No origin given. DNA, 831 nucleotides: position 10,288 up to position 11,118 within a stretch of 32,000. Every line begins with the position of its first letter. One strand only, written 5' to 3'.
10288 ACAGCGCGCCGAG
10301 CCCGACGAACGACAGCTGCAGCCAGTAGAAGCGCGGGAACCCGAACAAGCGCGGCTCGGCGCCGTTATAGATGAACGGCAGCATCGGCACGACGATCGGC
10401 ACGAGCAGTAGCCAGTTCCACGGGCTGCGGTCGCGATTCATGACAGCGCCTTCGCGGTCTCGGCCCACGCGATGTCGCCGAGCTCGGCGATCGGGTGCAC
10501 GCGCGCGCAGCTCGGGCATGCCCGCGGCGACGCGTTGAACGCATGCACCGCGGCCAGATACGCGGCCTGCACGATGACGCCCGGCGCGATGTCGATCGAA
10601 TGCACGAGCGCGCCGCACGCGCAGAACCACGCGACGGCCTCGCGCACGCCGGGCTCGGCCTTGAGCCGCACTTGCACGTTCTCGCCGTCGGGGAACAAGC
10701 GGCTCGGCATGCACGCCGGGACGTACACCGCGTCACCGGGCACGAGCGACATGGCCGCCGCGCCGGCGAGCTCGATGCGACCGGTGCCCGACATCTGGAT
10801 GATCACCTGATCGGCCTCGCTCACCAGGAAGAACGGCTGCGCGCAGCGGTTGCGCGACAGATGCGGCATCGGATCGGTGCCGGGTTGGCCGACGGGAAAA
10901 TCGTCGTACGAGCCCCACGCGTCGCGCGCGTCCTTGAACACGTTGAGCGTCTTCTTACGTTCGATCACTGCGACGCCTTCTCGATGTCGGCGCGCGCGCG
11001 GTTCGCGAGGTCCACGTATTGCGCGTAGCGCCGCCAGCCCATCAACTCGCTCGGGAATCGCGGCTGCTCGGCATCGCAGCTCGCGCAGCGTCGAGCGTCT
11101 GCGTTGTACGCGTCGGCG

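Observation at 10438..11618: Tandem paralogous 3-HAO-like cupins: one keeps the H-x5-E metal motif, the other appears catalytically degenerate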

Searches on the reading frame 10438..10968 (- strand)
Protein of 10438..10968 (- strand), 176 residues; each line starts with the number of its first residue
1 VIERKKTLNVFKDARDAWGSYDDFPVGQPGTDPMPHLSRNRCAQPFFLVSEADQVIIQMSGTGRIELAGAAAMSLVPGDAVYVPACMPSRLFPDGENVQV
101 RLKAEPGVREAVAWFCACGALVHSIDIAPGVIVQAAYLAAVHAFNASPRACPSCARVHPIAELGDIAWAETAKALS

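Call 6: search_protein_families(library=pfam, proteins=[window:10438-10968:-], max_evalue=1)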
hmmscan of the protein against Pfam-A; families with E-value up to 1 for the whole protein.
window:10438-10968:- (176 aa): 3 families
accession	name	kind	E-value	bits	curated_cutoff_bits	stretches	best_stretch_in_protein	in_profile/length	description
PF07883.17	Cupin_2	-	0.019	15.1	27.2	1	54-95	20-60/70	Cupin domain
PF05899.18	Cupin_3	-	0.094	12.9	23.5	1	50-87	23-60/74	EutQ-like cupin domain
PF02261.22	Asp_decarbox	-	0.19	12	25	1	55-85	59-89/115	Aspartate decarboxylase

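Call 7: search_protein_families(library=ncbifam, proteins=[window:10438-10968:-], max_evalue=1)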
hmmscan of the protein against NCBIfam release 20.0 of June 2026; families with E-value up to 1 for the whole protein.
window:10438-10968:- (176 aa): 3 families
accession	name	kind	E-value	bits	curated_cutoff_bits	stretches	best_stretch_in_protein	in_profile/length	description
NF009763.0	PRK13264.1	equivalog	5.6e-05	23.2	220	1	51-161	54-171/178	3-hydroxyanthranilate 3,4-dioxygenase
TIGR03037.1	anthran_nbaC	equivalog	0.021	14.8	145.95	1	48-155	44-158/159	3-hydroxyanthranilate 3,4-dioxygenase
NF049940.1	MandnitrLy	equivalog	0.19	11.5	140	1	52-85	55-88/130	(R)-mandelonitrile lyase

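Call 9: search_solved_structures(query=window:10438-10968:-, max_evalue=10, show_alignments=3)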
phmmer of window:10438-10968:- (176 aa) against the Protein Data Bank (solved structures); distinct sequences matched with E-value up to 10: 11.
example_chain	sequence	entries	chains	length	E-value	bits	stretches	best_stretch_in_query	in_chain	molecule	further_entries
1yfu_A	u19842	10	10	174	0.00021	24.5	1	99-159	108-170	3-hydroxyanthranilate-3,4-dioxygenase | 3-hydroxyanthranilate 3,4-dioxygenase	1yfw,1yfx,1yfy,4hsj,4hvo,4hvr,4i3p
4hsl_A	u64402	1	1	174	0.00022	24.4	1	100-159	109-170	3-hydroxyanthranilate 3,4-dioxygenase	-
6bvp_A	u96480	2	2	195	0.00026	24.2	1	99-159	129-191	3-hydroxyanthranilate 3,4-dioxygenase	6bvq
6vi5_A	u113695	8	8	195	0.00028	24.1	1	99-159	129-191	3-hydroxyanthranilate 3,4-dioxygenase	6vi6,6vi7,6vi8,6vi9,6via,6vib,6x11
5v26_A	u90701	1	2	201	0.00029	24.1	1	100-159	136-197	3-hydroxyanthranilate 3,4-dioxygenase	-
5v28_A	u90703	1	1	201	0.00032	23.9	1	101-159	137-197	3-hydroxyanthranilate 3,4-dioxygenase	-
5v27_A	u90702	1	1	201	0.00039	23.6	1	102-159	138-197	3-hydroxyanthranilate 3,4-dioxygenase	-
4wzc_A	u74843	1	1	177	0.00064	22.9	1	99-159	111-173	3-hydroxyanthranilate 3,4-dioxygenase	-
6bvr_A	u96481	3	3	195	0.00081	22.6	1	99-159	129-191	3-hydroxyanthranilate 3,4-dioxygenase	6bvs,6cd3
6d60_A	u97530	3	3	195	0.0014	21.9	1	99-159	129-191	3-hydroxyanthranilate 3,4-dioxygenase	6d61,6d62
9kqb_1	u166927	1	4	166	1.8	11.7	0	11-34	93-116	Fucoxanthin chlorophyll a/c binding protein II (FCPII-1)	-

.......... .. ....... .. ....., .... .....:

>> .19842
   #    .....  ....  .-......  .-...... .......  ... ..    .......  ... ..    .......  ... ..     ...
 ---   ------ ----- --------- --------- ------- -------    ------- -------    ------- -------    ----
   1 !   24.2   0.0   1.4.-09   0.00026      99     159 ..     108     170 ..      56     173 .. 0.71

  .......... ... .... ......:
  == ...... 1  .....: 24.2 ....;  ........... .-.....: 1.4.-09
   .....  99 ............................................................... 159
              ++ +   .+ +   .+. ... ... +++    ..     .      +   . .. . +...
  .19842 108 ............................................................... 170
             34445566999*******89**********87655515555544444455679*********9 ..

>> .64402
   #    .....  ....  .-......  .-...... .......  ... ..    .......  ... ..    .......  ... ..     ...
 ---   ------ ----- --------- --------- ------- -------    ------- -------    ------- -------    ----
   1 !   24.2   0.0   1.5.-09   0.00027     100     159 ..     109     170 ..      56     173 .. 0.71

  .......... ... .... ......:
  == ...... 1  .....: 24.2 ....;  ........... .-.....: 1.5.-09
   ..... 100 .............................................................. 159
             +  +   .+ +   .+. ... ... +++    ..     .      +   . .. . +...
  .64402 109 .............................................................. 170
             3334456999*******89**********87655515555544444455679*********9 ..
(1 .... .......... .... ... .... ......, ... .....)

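Call 11: find_homologous_proteins(query=window:10438-10968:-)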
Query window:10438-10968:- (176 aa): 382 proteins with E <= 0.001 among 545 candidates; the best 120 are listed.
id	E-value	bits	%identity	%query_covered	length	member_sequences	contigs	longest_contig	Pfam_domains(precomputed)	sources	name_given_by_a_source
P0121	9.7e-110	382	96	100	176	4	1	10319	-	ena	-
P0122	2.0e-101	355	89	99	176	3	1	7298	-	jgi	jgi:hypothetical protein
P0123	7.4e-101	353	89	99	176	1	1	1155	-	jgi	-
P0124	9.2e-101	353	85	100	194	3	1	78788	-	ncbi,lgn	ncbi:MAG TPA: hypothetical protein VGG74_33100 [Kofleriaceae bacterium]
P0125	1.2e-99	349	87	99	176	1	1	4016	-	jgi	jgi:hypothetical protein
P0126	6.5e-98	344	87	99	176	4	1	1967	-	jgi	jgi:hypothetical protein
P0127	6.6e-97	340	84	100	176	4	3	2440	-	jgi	jgi:hypothetical protein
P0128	6.2e-96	337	83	99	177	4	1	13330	-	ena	-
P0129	1.2e-93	330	85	99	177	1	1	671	-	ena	-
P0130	1.6e-93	329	82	99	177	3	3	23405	-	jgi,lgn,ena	jgi:3-hydroxyanthranilate 3,4-dioxygenase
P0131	4.6e-91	321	82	99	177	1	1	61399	-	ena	-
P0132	6.2e-91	321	79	99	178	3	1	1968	-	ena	-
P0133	8.6e-91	321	80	99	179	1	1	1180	-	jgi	jgi:hypothetical protein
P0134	2.1e-90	319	81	99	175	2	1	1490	-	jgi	jgi:hypothetical protein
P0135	3.2e-90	319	79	98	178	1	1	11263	-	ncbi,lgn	-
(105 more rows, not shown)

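Call 26: search_solved_structures(query=A2, max_evalue=10, show_alignments=3)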
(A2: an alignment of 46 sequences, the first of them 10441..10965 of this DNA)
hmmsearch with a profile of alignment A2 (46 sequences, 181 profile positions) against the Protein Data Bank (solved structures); distinct sequences matched with E-value up to 10: 31.
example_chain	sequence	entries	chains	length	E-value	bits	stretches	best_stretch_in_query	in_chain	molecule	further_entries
5v27_A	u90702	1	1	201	1.9e-06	31.1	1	59-161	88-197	3-hydroxyanthranilate 3,4-dioxygenase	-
5v26_A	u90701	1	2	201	2.1e-06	31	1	59-161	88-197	3-hydroxyanthranilate 3,4-dioxygenase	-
4hsl_A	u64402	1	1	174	2.3e-06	30.8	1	59-161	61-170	3-hydroxyanthranilate 3,4-dioxygenase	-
5v28_A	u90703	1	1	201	2.6e-06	30.6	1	59-161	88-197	3-hydroxyanthranilate 3,4-dioxygenase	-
1yfu_A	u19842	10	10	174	2.6e-06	30.6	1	59-161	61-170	3-hydroxyanthranilate-3,4-dioxygenase | 3-hydroxyanthranilate 3,4-dioxygenase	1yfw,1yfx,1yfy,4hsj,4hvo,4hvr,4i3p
6bvp_A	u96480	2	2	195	3.5e-06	30.2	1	59-161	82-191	3-hydroxyanthranilate 3,4-dioxygenase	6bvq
6vi5_A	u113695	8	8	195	3.5e-06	30.2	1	59-161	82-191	3-hydroxyanthranilate 3,4-dioxygenase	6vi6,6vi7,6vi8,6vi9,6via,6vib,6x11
4wzc_A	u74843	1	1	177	4e-06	30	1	59-161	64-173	3-hydroxyanthranilate 3,4-dioxygenase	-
6bvr_A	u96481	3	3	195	5.1e-06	29.7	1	59-161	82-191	3-hydroxyanthranilate 3,4-dioxygenase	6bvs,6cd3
6d60_A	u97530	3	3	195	9.3e-06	28.8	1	59-161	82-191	3-hydroxyanthranilate 3,4-dioxygenase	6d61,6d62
7u1j_A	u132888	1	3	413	0.00017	24.8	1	52-105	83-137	Convicilin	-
7u1h_A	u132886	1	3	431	0.002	21.3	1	51-104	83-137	Allergen Len c 1.0101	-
7u1i_A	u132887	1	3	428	0.0041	20.2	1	51-104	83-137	Vicilin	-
8ofd_A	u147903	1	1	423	0.014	18.5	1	51-105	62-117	Conglutin beta 1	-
4luk_A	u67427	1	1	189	0.066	16.3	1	52-106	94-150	Glucose-6-phosphate isomerase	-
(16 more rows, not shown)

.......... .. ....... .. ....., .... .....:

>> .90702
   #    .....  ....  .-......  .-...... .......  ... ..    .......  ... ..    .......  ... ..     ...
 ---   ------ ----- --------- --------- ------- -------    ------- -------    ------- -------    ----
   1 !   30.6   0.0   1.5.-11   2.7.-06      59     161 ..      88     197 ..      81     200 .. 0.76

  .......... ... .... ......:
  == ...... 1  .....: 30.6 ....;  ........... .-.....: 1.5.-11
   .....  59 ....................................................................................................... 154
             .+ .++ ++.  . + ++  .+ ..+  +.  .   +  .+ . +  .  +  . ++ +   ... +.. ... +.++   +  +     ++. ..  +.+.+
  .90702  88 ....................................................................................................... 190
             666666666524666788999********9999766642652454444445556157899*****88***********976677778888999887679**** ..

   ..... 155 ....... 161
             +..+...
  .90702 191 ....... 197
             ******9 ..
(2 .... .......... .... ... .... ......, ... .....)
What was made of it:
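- Checked: B profile against PDB 1YFU scores E 2e-6 (call 26).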

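Call 28: predict_structure(alignment_id=A2)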
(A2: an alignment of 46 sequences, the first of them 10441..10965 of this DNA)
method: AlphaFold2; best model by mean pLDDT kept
length: 175 residues; sequences in the alignment: 46
mean_pLDDT: 75.0   pTM: 0.74
mean pLDDT of the five models: 75.0, 73.2, 72.5, 69.9, 67.3
residues with pLDDT >= 90: 54; 70-90: 66; 50-70: 19; < 50: 36
segments of 3 or more residues with pLDDT < 50: 1-36
pLDDT, mean of each block of 10 residues (from residue 1): 37 41 36 45 87 79 89 85 89 73 75 92 91 89 96 95 75 73
secondary structure, 60 per line:
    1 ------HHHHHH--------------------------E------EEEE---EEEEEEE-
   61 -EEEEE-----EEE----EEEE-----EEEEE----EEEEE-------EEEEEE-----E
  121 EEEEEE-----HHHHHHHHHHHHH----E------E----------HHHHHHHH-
elements in order: H7-12 E46-49 E53-59 E62-66 E72-74 E79-82 E88-92 E97-101 E109-114 E120-126 H132-144 H167-174

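Call 31: fold_search(model_id=the predicted structure, library=pdb)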
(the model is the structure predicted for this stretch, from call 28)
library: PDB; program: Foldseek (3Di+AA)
matches with E <= 10: 1684; with E <= 0.001: 26
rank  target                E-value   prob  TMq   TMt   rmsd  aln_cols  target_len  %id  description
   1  6x11                  1.5e-07  1.00  0.57  0.57   3.2       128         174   24  Observing a ring-cleaving dioxygenase in action through a crystalline lens - an enol tautomer of ACMS monodentately boun (released 2020-07-29)
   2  4hsl                  1.6e-07  1.00  0.57  0.57   2.8       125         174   23  2.00 angstrom x-ray crystal structure of substrate-bound E110A 3-hydroxyanthranilate-3,4-dioxygenase from Cupriavidus me (released 2013-11-27)
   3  6vi7                  1.7e-07  1.00  0.57  0.58   2.8       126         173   23  Probing extradiol dioxygenase mechanism in NAD(+) biosynthesis by viewing reaction cycle intermediates - a substrate bid (released 2020-02-12)
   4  5v26_B                2.0e-07  1.00  0.54  0.55   3.4       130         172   22  1.78 angstrom crystal structure of P97H 3-hydroxyanthranilate-3,4-dioxygenase from Cupriavidus metallidurans (released 2018-03-07)
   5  5v28                  3.0e-07  1.00  0.57  0.57   3.2       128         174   23  2.72 angstrom crystal structure of P97A 3-hydroxyanthranilate-3,4-dioxygenase from Cupriavidus metallidurans (released 2018-03-07)
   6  6d60                  4.2e-07  1.00  0.56  0.56   3.2       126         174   24  Crystal structure of 3-hydroxyanthranilate-3,4-dioxygenase I142P from Cupriavidus metallidurans (released 2018-06-06)
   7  5v27                  5.2e-07  1.00  0.54  0.54   8.8       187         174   19  2.35 angstrom crystal structure of P97V 3-hydroxyanthranilate-3,4-dioxygenase from Cupriavidus metallidurans (released 2018-03-07)
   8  1zvf_A                5.5e-07  1.00  0.57  0.57   3.6       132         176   14  The crystal structure of 3-hydroxyanthranilate 3,4-dioxygenase from Saccharomyces cerevisiae (released 2006-06-02)
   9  6cd3                  5.8e-07  1.00  0.57  0.59   2.7       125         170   23  Crystal structure of 3-hydroxyanthranilate-3,4-dioxygenase I142A from Cupriavidus metallidurans in complex with 3-HAA (released 2018-06-06)
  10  6vi8                  7.2e-07  1.00  0.57  0.57   3.4       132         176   23  Observing a ring-cleaving dioxygenase in action through a crystalline lens - a superoxo bound structure (released 2020-07-29)
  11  1yfu                  9.6e-07  1.00  0.57  0.58   2.7       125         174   23  Crystal structure of 3-hydroxyanthranilate-3,4-dioxygenase from Ralstonia metallidurans (released 2005-05-31)
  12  5v26_A                9.6e-07  1.00  0.56  0.57   3.1       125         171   23  1.78 angstrom crystal structure of P97H 3-hydroxyanthranilate-3,4-dioxygenase from Cupriavidus metallidurans (released 2018-03-07)
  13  6vi9                  1.1e-06  1.00  0.57  0.58   9.8       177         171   20  Observing a ring-cleaving dioxygenase in action through a crystalline lens - an alkylperoxo bound structure (released 2020-07-29)
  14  6vib                  1.4e-06  1.00  0.57  0.57   8.5       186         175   18  Observing a ring-cleaving dioxygenase in action through a crystalline lens - enol tautomers of ACMS bidentately bound st (released 2020-07-29)
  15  6bvp                  1.8e-06  1.00  0.55  0.57   3.0       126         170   25  Crystal structure of 3-hydroxyanthranilate-3,4-dioxygenase N27A from Cupriavidus metallidurans (released 2018-06-06)
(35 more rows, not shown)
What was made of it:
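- On Cupin superfamily: The AF2 model of B (pLDDT 75-96 over residues 37-175) matches 3-HAO and many other cupins in Foldseek (calls 28, 31).
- Checked: The AlphaFold model of B (pLDDT 75) has 3-HAO structures as its top 21 Foldseek hits (E 1.5e-7, TM 0.57; calls 28, 31).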

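Call 80: find_related_loci(query=A2, collection=metagenome_contigs, flank=3000)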
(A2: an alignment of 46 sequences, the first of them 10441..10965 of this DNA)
Query A2 (175 aa) in metagenome_contigs; peptide patterns used: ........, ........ (x = any residue, [..] = any of these).
189 stretches matched a pattern; 69 encode a relative of the query (tblastn E <= 1e-3); 69 distinct loci.
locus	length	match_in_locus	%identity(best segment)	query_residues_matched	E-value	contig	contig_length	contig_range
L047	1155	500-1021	89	1-175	1e-114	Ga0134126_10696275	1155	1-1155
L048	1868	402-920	87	1-174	2e-108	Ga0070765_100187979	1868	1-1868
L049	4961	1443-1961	85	1-174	8e-99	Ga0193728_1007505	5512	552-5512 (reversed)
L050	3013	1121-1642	82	1-175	9e-100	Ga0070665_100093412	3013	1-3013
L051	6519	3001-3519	80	1-174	3e-93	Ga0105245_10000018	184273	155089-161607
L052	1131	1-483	84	13-174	1e-98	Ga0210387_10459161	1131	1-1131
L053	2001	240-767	77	1-174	2e-95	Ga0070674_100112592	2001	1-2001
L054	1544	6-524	78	1-175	3e-97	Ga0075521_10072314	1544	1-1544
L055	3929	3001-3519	79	1-174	2e-91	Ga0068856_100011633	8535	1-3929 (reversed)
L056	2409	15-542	75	1-174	2e-93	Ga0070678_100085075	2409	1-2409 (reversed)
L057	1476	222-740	78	1-175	1e-96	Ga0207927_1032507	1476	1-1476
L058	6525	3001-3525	79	1-174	5e-90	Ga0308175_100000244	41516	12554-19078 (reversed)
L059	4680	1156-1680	78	1-174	1e-89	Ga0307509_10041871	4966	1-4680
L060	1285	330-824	81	1-164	7e-96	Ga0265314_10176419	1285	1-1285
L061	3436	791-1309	77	1-175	7e-90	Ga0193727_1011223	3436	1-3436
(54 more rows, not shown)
